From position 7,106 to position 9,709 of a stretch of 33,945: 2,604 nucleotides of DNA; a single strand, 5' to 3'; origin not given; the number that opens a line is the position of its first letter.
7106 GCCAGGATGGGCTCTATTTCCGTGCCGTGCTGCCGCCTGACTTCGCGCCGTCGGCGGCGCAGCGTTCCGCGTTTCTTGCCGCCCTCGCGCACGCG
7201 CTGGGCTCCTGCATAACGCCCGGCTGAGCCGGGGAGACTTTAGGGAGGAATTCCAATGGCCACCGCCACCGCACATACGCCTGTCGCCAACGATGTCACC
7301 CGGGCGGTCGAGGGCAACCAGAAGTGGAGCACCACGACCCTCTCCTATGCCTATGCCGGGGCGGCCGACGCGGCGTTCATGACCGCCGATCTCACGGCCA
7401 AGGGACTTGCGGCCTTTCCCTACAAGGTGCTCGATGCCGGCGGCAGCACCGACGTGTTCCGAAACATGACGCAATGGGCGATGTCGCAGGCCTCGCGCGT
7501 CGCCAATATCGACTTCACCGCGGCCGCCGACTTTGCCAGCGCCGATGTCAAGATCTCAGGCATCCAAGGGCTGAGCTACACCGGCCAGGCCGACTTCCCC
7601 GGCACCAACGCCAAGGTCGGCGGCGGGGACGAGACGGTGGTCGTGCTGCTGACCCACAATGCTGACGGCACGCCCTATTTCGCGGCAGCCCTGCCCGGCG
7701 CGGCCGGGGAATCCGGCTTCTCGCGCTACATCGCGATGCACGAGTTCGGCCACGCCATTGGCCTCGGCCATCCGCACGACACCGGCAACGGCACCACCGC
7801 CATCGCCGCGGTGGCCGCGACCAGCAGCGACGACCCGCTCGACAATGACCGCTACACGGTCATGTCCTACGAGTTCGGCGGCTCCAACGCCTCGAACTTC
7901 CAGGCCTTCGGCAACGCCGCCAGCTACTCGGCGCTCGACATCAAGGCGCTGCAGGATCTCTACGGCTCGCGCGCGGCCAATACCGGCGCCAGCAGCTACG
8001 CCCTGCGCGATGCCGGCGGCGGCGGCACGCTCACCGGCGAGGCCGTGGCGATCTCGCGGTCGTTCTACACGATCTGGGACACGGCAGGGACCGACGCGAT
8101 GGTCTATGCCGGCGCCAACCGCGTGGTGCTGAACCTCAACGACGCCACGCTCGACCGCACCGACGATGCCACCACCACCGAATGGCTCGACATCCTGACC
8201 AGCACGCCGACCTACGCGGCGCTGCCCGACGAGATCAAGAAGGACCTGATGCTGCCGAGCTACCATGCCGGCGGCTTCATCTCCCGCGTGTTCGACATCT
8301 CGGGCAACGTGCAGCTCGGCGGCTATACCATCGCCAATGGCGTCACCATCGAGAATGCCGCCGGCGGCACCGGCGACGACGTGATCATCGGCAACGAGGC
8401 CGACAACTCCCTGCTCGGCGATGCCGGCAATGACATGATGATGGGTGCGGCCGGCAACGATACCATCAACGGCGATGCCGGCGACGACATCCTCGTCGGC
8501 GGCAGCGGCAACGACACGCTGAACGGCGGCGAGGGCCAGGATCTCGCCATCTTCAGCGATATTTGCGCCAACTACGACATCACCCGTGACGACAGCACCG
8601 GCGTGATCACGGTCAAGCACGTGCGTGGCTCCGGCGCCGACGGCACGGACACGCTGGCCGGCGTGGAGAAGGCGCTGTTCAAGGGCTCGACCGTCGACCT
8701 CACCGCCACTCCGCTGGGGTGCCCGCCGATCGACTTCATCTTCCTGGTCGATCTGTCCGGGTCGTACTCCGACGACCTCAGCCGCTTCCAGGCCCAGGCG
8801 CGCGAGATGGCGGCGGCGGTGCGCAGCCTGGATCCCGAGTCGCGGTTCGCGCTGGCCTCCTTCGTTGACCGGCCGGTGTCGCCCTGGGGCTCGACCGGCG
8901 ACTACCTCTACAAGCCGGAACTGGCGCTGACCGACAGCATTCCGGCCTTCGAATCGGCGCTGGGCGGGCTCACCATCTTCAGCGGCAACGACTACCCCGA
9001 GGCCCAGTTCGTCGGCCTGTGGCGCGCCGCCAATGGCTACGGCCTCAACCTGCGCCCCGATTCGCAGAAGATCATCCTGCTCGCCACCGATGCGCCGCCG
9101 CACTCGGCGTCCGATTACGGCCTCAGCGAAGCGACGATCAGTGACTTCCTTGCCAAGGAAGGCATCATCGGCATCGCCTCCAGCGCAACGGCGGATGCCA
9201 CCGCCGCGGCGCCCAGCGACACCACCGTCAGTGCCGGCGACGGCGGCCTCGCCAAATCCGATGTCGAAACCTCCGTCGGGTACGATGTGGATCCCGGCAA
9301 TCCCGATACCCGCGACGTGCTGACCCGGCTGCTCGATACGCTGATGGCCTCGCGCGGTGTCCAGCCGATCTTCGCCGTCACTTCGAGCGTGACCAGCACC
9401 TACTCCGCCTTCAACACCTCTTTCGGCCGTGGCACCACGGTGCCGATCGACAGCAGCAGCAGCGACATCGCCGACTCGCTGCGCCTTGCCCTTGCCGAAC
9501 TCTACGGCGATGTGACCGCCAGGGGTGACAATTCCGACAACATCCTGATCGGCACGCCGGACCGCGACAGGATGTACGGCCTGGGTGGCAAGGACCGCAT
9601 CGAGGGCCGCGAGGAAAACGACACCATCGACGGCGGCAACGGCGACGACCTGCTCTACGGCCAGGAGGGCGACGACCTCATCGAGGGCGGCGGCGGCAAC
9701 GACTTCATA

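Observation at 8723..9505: A complete integrin-beta I-like domain sits inside the RTX region of a serralysin-type protease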

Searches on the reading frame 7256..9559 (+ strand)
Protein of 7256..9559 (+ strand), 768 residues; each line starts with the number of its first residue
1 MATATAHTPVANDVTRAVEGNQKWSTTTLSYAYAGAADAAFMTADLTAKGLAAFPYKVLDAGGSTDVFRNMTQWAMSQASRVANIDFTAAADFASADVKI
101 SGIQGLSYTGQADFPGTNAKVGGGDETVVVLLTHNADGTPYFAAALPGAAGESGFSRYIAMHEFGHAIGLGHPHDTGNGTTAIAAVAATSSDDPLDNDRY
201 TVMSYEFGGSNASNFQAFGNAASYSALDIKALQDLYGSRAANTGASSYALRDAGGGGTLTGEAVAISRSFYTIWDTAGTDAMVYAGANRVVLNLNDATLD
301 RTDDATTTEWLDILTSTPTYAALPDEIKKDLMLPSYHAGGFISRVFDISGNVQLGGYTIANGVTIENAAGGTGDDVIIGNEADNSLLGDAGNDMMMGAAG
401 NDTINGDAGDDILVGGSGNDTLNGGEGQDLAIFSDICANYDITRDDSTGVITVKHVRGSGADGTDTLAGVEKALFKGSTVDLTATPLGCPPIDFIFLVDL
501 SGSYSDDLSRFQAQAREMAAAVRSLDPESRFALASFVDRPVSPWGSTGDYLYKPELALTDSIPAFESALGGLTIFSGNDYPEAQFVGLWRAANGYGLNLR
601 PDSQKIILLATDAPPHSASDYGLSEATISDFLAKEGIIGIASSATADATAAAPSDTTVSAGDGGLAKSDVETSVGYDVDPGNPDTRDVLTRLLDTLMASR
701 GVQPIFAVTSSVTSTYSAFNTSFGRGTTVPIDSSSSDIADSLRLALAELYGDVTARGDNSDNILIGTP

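Call 27: find_homologous_proteins(query=window:7256-9559:+, max_evalue=1e-10)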
Query window:7256-9559:+ (768 aa): 2895 proteins with E <= 1e-10 among 8000 candidates; the best 120 are listed.
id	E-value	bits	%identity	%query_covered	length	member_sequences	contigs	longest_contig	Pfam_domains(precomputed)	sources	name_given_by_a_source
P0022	0.0e+0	1669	100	100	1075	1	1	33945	PF00362.25,PF08548.18,PF00353.26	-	-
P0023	0.0e+0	1154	75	92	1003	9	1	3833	PF00362.25,PF08548.18,PF00353.26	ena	-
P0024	3.3e-225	768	50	100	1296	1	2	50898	PF01839.30,PF00413.31,PF00362.25,PF13517.13,PF00028.24,PF00353.26,PF07483.17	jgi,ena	jgi:Ca2+-binding RTX toxin-like protein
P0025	5.4e-207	708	47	100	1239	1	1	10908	PF00362.25,PF00353.26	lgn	-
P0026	6.1e-207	708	48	100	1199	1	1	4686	PF00413.31,PF00362.25,PF08548.18,PF00353.26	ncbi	ncbi:MAG: matrixin family metalloprotease [Cyanobacteria bacterium J06560_2]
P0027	5.6e-206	704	46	100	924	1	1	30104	PF00413.31,PF00362.25,PF00353.26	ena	-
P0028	3.5e-200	685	48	99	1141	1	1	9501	PF00413.31,PF00362.25,PF25106.2,PF00353.26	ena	-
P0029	4.9e-200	685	48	100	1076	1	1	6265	PF00362.25,PF18885.7,PF00353.26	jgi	jgi:hypothetical protein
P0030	2.4e-197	676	46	100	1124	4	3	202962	PF00413.31,PF00362.25,PF08548.18,PF25106.2,PF00353.26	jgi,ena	jgi:Ca2+-binding RTX toxin-like protein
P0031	2.1e-195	670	46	99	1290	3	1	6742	PF13448.12,PF00413.31,PF00362.25,PF08548.18,PF00353.26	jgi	jgi:Ca2+-binding RTX toxin-like protein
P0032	1.4e-190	654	44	100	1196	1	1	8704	PF00413.31,PF00362.25,PF08548.18,PF00353.26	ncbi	ncbi:MAG: DUF4214 domain-containing protein, partial [Alphaproteobacteria bacterium]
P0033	1.8e-189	650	43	100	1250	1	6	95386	PF00362.25,PF08548.18,PF00353.26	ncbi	-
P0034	4.1e-187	642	48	93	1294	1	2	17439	PF00362.25,PF08548.18,PF25106.2,PF00353.26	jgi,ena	jgi:Ca2+-binding RTX toxin-like protein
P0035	5.1e-186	639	45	100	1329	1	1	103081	PF00362.25,PF25106.2,PF00353.26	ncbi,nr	ncbi:M10 family metallopeptidase C-terminal domain-containing protein (plasmid) [Rhodobacteraceae ba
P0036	9.7e-184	631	44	100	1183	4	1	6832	PF00362.25,PF00353.26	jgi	jgi:Ca2+-binding RTX toxin-like protein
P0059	1.2e-146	508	40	98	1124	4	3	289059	PF00362.25,PF08548.18,PF25106.2,PF00353.26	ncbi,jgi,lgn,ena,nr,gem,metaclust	ncbi:MAG: Integrin, beta chain [Rhodobacteraceae bacterium HLUCCO07]|nr:MAG: Integrin, beta chain [R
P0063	2.5e-97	345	44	55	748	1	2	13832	PF00413.31,PF08548.18,PF17963.8,PF17892.8,PF17803.8,PF00353.26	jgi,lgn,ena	-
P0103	8.7e-60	221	42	43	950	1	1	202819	PF00413.31,PF08548.18,PF06119.20,PF00353.26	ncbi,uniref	ncbi:nidogen-like domain-containing protein [Shimia sp. SDUM112013]|uniref:nidogen-like domain-conta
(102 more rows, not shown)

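Call 35: search_protein_families(library=pfam, proteins=[P0024, P0059, P0035, P0103, P0063], max_evalue=0.001)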
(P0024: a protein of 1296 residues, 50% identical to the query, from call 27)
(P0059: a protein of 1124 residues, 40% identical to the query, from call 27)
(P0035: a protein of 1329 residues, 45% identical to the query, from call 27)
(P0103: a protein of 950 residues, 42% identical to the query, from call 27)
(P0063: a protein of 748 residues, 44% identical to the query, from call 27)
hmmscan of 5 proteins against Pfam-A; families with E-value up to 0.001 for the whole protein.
P0024 (1296 aa): 8 families
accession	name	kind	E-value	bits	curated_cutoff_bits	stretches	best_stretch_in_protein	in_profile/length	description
PF00353.25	HemolysinCabind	-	2.8e-26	91.5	23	4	414-447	2-35/36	RTX calcium-binding nonapeptide repeat (4 copies)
PF13517.12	FG-GAP_3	-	1.5e-20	74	26.9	5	1221-1280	1-61/61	FG-GAP-like repeat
PF00362.24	Integrin_beta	-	3.5e-20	73.2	24.8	1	508-640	5-155/248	Integrin beta chain VWA domain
PF01839.29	FG-GAP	-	1.8e-18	66.4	22.1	0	1115-1145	2-35/37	FG-GAP repeat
PF07483.16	W_rich_C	-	2.8e-10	40.6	26.2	0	1029-1059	47-78/105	Tryptophan-rich Synechocystis species C-terminal domain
PF00028.23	Cadherin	-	4e-08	34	28.8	1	910-996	3-92/93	Cadherin domain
PF00413.30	Peptidase_M10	-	1.7e-06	28.4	24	1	68-179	21-128/159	Matrixin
PF25106.1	VWA_4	-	3.4e-05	23.9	27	1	513-658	4-128/169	von Willebrand factor A domain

P0059 (1124 aa): 5 families
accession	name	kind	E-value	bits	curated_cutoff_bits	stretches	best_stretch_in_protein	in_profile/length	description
PF00353.25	HemolysinCabind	-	2.6e-26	91.6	23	5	408-441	2-35/36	RTX calcium-binding nonapeptide repeat (4 copies)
PF00362.24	Integrin_beta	-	2.3e-11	44.3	24.8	1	502-632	5-153/248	Integrin beta chain VWA domain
PF08548.17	Peptidase_M10_C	-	1.1e-07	32.2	20.7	1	357-418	63-95/193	Peptidase M10 serralysin C terminal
PF25106.1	VWA_4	-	8e-07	29.2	27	1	506-631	3-111/169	von Willebrand factor A domain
PF00413.30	Peptidase_M10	-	0.00031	21.1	24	0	68-179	20-130/159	Matrixin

P0035 (1329 aa): 3 families
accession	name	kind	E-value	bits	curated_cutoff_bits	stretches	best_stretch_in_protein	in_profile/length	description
PF00353.25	HemolysinCabind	-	1.7e-50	168.9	23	10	787-822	1-36/36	RTX calcium-binding nonapeptide repeat (4 copies)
PF00362.24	Integrin_beta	-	4.6e-10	40.1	24.8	1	504-634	5-153/248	Integrin beta chain VWA domain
PF25106.1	VWA_4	-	4.7e-06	26.7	27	1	507-633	2-111/169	von Willebrand factor A domain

P0103 (950 aa): 4 families
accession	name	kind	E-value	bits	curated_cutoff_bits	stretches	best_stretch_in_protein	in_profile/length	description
PF00353.25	HemolysinCabind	-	3.7e-36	123.1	23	6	718-752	2-36/36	RTX calcium-binding nonapeptide repeat (4 copies)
PF06119.19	NIDO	-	3.3e-24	86.4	25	1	517-682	2-184/186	Nidogen-like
PF08548.17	Peptidase_M10_C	-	3.3e-08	34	20.7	1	352-476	67-161/193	Peptidase M10 serralysin C terminal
PF00413.30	Peptidase_M10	-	2.1e-05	24.9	24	1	73-182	22-127/159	Matrixin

P0063 (748 aa): 6 families
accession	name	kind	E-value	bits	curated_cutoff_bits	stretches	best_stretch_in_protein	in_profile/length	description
PF00353.25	HemolysinCabind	-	1.1e-27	96.1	23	5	604-638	2-36/36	RTX calcium-binding nonapeptide repeat (4 copies)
PF17963.7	Big_9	-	1.2e-14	55.4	23.6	1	507-594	3-87/89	Bacterial Ig domain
PF08548.17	Peptidase_M10_C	-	6.3e-12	46.1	20.7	1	350-411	71-95/193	Peptidase M10 serralysin C terminal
PF17803.7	Cadherin_4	-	1.5e-09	38.6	25.1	1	503-564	9-71/71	Bacterial cadherin-like domain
PF17892.7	Cadherin_5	-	3.8e-09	36.7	26.5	1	505-597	2-97/98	Cadherin-like domain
PF00413.30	Peptidase_M10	-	1.4e-07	31.9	24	1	57-166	21-127/159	Matrixin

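Call 46: find_encoding_contigs(protein=P0023, flank=5000, max_places=3)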
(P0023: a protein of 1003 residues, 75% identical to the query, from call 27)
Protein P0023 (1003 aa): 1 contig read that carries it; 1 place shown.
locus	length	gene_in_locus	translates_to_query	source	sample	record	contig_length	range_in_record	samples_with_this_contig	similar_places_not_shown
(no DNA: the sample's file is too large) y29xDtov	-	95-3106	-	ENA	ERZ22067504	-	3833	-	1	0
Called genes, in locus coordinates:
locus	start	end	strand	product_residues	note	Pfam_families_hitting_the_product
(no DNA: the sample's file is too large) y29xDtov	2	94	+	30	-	?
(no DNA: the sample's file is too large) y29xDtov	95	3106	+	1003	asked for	PF08548:Peptidase_M10_C (faint), PF00353:HemolysinCabind, PF00362:Integrin_beta, PF00353:HemolysinCabind (weak)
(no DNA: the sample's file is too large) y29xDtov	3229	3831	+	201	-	?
